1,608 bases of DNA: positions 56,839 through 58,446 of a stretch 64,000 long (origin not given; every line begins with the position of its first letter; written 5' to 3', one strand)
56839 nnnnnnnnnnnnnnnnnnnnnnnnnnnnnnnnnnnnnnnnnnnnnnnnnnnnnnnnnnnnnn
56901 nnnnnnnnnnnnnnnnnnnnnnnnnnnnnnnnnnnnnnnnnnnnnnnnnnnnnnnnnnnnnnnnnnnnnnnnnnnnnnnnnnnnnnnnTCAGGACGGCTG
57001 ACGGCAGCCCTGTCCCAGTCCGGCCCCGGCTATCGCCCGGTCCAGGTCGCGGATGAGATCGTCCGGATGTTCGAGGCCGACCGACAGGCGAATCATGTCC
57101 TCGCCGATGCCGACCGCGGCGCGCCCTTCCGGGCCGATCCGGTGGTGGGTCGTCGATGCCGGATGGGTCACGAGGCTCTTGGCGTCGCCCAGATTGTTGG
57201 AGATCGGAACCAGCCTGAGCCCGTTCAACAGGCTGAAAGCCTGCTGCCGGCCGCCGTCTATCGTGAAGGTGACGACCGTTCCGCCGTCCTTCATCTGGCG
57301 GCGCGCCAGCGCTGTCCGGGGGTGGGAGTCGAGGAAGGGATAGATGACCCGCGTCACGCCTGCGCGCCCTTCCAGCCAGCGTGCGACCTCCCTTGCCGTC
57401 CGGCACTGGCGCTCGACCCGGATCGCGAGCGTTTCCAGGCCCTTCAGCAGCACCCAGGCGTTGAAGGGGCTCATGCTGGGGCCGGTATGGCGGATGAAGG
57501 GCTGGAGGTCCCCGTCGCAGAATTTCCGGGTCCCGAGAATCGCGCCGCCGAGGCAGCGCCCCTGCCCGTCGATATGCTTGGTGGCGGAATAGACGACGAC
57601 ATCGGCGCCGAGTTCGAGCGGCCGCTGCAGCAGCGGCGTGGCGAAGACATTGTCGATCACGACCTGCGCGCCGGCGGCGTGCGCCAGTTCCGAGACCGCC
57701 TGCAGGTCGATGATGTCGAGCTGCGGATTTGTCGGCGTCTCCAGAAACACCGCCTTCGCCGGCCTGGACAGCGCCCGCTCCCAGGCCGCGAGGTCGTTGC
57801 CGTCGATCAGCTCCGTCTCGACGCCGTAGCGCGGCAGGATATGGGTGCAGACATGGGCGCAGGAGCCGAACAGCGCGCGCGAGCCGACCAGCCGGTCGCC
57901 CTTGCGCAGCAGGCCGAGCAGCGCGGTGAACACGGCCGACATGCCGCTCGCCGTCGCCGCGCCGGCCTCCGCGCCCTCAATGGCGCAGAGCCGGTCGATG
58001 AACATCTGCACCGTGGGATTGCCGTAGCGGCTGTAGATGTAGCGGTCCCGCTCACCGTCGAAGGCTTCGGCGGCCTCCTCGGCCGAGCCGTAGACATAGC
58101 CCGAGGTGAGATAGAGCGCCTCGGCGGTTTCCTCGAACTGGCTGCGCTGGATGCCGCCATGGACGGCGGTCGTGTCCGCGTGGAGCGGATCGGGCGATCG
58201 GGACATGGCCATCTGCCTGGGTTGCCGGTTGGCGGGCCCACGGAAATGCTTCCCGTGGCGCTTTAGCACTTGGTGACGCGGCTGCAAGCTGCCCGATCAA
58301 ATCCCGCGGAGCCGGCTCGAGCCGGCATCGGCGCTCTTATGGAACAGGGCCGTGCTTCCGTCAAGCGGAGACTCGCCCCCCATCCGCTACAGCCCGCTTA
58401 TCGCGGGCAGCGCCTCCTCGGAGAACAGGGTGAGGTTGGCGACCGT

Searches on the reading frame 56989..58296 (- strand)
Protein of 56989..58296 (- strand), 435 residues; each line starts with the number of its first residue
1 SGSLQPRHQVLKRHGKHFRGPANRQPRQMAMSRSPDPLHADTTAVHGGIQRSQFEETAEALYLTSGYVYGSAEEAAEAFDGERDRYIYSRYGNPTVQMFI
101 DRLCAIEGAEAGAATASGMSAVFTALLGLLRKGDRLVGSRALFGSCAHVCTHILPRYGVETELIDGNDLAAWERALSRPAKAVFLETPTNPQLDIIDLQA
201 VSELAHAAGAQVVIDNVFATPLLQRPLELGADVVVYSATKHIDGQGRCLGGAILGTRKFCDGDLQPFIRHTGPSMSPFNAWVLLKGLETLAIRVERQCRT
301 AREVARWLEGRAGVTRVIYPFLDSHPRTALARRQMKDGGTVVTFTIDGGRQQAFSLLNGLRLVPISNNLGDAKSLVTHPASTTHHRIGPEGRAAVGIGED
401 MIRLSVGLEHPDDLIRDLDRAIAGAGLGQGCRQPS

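Call 41: search_protein_families(library=pfam, proteins=[window:56989-58296:-], max_evalue=0.001)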
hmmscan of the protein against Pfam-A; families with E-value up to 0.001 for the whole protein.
window:56989-58296:- (435 aa): 2 families
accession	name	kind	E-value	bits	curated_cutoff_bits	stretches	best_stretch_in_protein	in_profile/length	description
PF01053.26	Cys_Met_Meta_PP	-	1.5e-126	422.4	27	1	41-422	1-380/381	Cys/Met metabolism PLP-dependent enzyme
PF00155.27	Aminotran_1_2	-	7.9e-06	25.7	19.7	1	73-224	20-194/361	Aminotransferase class I and II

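Call 65: list_cluster_members(proteins=[window:56992-58212:-, window:56992-58206:-, window:46368-47333:-, window:52064-52981:-, window:16472-17659:-, window:19687-20595:-])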
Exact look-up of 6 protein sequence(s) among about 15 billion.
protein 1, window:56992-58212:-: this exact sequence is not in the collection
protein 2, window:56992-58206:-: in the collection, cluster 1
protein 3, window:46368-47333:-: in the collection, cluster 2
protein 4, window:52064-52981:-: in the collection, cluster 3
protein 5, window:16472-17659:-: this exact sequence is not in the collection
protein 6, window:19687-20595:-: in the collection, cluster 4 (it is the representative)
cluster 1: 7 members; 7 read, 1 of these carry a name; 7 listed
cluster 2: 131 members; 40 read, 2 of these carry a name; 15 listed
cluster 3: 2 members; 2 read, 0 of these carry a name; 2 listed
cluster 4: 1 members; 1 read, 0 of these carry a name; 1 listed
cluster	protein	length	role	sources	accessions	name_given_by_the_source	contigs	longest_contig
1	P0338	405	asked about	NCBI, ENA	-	-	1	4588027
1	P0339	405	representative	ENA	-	-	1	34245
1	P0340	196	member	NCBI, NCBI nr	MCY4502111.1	MAG: PLP-dependent transferase, partial [Alphaproteobacteria bacterium] | PLP-dependent transferase [Alphaproteobacteria bacterium]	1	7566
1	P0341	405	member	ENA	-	-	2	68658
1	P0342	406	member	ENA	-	-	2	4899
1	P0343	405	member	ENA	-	-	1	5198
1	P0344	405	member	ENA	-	-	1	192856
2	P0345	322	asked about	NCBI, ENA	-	-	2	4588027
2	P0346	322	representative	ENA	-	-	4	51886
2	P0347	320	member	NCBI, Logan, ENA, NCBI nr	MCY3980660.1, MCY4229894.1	MAG: N-carbamoyl-D-amino-acid hydrolase [Alphaproteobacteria bacterium] | N-carbamoyl-D-amino-acid hydrolase [Alphaproteobacteria bacterium]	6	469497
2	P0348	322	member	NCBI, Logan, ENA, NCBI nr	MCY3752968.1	MAG: N-carbamoyl-D-amino-acid hydrolase [Alphaproteobacteria bacterium] | N-carbamoyl-D-amino-acid hydrolase [Alphaproteobacteria bacterium]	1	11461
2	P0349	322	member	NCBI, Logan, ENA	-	-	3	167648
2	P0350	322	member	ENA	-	-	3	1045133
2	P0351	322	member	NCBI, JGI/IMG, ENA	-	-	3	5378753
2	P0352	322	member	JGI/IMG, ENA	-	-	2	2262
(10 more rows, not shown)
